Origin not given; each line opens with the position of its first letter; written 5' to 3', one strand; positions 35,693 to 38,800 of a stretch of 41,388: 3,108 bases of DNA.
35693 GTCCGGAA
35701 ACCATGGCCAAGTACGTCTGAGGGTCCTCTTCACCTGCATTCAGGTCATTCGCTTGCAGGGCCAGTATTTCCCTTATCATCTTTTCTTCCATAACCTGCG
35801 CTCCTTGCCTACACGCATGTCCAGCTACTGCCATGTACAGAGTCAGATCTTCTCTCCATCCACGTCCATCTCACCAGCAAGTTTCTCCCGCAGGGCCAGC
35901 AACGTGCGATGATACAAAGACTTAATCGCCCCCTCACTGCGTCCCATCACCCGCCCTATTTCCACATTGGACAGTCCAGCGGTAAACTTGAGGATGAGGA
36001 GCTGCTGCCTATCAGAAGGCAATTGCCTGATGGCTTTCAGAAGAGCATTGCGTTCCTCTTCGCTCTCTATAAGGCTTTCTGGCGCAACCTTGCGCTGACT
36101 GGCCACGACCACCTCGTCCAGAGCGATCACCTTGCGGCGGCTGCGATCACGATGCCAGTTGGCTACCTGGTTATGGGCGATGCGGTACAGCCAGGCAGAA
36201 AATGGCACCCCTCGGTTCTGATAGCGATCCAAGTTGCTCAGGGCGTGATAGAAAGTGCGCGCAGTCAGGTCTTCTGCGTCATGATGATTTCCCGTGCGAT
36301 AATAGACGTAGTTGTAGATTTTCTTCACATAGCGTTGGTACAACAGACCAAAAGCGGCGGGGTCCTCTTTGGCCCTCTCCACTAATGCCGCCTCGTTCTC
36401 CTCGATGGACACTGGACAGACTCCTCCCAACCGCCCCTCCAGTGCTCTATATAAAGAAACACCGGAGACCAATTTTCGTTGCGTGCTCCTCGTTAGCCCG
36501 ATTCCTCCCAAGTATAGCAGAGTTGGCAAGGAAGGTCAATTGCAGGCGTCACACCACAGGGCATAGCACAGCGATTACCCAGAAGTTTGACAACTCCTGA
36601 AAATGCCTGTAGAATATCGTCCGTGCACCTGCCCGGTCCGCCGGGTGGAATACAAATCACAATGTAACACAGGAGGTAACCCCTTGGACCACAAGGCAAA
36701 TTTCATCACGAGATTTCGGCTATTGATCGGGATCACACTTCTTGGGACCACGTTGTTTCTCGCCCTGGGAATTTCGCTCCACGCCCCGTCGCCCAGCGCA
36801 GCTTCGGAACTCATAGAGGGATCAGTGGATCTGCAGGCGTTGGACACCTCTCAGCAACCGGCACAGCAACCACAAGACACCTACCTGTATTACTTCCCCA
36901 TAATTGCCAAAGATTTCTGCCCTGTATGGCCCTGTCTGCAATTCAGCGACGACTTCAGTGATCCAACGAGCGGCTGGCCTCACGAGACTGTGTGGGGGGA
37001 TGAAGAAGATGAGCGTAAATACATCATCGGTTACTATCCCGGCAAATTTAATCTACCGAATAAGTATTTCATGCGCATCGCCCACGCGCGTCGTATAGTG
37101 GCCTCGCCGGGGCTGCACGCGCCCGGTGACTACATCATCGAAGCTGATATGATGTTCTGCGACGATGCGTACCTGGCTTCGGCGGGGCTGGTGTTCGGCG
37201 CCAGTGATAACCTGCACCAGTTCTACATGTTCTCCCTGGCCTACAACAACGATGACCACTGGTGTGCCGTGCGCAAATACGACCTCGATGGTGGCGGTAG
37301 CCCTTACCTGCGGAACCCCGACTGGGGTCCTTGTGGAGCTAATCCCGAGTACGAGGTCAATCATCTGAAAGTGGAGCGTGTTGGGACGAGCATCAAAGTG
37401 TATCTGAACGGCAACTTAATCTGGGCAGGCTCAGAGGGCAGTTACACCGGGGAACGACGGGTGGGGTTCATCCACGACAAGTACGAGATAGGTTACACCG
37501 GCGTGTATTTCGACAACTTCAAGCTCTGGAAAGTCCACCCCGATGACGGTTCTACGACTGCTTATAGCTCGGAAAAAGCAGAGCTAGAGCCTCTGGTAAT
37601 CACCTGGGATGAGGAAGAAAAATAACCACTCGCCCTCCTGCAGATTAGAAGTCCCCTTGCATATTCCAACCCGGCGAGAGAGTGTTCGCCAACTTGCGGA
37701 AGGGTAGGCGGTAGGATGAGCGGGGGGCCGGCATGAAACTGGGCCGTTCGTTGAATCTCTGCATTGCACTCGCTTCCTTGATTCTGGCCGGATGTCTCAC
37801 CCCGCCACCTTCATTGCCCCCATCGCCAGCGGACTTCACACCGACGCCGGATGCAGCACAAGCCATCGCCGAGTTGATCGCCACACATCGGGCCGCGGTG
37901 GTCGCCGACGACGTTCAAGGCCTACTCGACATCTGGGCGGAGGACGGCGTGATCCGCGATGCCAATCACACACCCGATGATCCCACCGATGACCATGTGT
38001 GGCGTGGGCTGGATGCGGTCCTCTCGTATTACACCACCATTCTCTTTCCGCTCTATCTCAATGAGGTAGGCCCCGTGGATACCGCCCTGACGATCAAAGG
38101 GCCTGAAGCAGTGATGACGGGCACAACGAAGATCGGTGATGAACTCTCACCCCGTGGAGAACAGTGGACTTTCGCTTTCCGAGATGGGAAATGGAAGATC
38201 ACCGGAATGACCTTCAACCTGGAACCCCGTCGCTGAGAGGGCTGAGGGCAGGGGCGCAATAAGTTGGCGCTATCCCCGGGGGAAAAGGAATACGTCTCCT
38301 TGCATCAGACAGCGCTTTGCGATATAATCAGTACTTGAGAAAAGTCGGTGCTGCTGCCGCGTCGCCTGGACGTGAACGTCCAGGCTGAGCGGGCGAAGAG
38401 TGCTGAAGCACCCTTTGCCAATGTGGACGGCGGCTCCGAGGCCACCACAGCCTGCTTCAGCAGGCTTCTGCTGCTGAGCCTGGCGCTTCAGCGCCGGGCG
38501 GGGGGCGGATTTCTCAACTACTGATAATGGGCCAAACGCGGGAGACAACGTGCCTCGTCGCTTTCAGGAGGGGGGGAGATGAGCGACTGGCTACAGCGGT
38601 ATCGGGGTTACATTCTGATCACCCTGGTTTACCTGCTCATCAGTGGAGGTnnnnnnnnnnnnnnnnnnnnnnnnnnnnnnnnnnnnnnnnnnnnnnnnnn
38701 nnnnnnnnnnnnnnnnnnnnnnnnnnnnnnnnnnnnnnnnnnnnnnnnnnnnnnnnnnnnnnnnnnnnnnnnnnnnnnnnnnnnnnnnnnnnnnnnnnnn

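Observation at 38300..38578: MITE-like palindromic element inserted exactly between the -10 box and the RBS of comEA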

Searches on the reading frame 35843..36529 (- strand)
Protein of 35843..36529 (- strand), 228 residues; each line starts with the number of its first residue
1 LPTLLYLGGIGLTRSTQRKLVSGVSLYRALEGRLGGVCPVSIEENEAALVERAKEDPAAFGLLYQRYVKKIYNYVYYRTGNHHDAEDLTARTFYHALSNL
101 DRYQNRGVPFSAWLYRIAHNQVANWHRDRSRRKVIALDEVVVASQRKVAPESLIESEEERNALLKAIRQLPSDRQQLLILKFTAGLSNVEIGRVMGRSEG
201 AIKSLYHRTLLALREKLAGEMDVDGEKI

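Call 10: search_protein_families(library=pfam, proteins=[window:35843-36529:-])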
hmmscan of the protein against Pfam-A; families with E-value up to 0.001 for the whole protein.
window:35843-36529:- (228 aa): 3 families
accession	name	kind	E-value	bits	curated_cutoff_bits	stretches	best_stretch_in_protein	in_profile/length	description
PF04542.20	Sigma70_r2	-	8.8e-18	64.3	24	1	63-132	1-71/71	Sigma-70 region 2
PF08281.18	Sigma70_r4_2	-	7e-12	45.3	25.7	1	161-213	2-54/54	Sigma-70, region 4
PF04545.22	Sigma70_r4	-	6.5e-09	35.6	24.1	1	166-215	1-50/50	Sigma-70, region 4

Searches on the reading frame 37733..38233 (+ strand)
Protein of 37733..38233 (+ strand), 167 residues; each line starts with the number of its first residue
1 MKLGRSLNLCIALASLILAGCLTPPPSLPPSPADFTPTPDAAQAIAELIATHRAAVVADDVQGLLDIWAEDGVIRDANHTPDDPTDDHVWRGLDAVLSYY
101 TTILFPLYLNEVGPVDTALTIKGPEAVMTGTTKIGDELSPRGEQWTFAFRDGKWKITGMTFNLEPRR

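Call 10: search_protein_families(library=pfam, proteins=[window:37733-38233:+])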
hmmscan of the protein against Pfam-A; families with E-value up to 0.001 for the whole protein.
window:37733-38233:+ (167 aa): 2 families
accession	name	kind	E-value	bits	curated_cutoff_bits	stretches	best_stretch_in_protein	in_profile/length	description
PF12680.13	SnoaL_2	-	5.3e-05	24.2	27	1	53-154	5-99/102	SnoaL-like domain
PF14534.12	DUF4440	-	0.0005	20.9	25.2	0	45-156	1-107/107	Domain of unknown function (DUF4440)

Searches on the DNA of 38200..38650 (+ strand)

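Call 6: search_rna_families(source=window, start=38200, end=38650, threshold=evalue, max_evalue=10, show_alignments=3)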
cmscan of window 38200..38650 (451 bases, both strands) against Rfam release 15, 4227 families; matches with E-value up to 10: 7.
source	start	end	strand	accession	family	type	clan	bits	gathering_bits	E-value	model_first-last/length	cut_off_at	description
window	38462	38498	-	RF01687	Acido-Lenti-1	Gene; sRNA;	-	19.2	37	0.044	1-46/46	no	Acido-Lenti-1 RNA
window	38557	38587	+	RF01325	CRISPR-DR12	Gene; CRISPR;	-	17.4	37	0.73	1-30/30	no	CRISPR RNA direct repeat element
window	38431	38500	+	RF04224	mir-9229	Gene; miRNA;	-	15.7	71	3.2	1-76/76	no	mir-9229 microRNA precursor family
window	38479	38510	+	RF01687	Acido-Lenti-1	Gene; sRNA;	-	12.6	37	2.7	1-46/46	no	Acido-Lenti-1 RNA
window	38336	38521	+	RF02690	BTH_s1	Gene; sRNA;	-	11.9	74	1.9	1-205/205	no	Burkholderia sRNA 1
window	38389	38441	+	RF01139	sR2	Gene; snRNA; snoRNA; CD-box;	-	10.5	42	8.7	1-57/57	no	Small nucleolar RNA sR2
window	38400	38519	+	RF01390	isrG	Gene; sRNA;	-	9.9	100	2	1-279/279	no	isrG Hfq binding RNA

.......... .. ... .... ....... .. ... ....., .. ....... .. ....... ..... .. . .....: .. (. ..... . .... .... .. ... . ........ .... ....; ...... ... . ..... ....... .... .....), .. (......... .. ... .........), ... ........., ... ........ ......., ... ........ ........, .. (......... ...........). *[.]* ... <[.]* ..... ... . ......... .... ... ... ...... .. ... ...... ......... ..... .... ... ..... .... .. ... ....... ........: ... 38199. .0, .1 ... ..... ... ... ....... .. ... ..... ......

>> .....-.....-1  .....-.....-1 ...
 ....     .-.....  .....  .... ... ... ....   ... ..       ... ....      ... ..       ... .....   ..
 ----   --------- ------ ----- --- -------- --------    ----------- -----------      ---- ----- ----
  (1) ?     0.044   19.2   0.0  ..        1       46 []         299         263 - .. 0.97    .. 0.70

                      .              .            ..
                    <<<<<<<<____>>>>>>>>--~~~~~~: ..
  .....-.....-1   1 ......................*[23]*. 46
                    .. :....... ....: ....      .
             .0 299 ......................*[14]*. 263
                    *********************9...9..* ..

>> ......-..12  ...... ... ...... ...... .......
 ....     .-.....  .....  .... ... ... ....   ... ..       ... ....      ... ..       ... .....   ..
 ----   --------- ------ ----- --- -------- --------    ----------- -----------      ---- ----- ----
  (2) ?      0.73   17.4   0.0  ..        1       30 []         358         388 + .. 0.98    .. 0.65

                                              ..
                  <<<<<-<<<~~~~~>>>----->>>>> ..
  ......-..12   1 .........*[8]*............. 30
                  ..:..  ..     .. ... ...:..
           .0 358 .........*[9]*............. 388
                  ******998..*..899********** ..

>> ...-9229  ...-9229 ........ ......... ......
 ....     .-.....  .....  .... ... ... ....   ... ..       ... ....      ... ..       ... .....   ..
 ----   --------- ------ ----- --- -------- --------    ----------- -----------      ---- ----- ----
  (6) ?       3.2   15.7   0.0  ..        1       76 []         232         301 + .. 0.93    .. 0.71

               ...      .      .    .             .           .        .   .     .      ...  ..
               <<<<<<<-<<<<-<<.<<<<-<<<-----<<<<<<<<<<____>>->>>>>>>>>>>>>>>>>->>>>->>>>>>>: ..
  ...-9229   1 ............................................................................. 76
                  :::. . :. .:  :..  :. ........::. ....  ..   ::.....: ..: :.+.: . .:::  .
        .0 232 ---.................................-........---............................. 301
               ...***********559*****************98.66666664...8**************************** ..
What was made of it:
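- On Rfam cis-regulatory or small RNA families: The best local hit is Acido-Lenti-1, at 19 bits against a threshold of 37 (call 6).
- No 6S or other family matches, even at E<10 (call 6).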

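Call 62: search_dna_similar(query=window:38324-38528:+, collection=plasmids, mode=distant, max_evalue=0.01, max_rows=10)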
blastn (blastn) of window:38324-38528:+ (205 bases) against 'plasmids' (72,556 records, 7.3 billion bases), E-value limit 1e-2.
No match.

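Call 63: search_dna_similar(query=window:38324-38528:+, collection=phages, mode=distant, max_evalue=0.01, max_rows=10)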
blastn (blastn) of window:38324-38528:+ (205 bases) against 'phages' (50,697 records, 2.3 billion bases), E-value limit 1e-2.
No match.
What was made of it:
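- Tried and rejected: No match (calls 62, 63).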
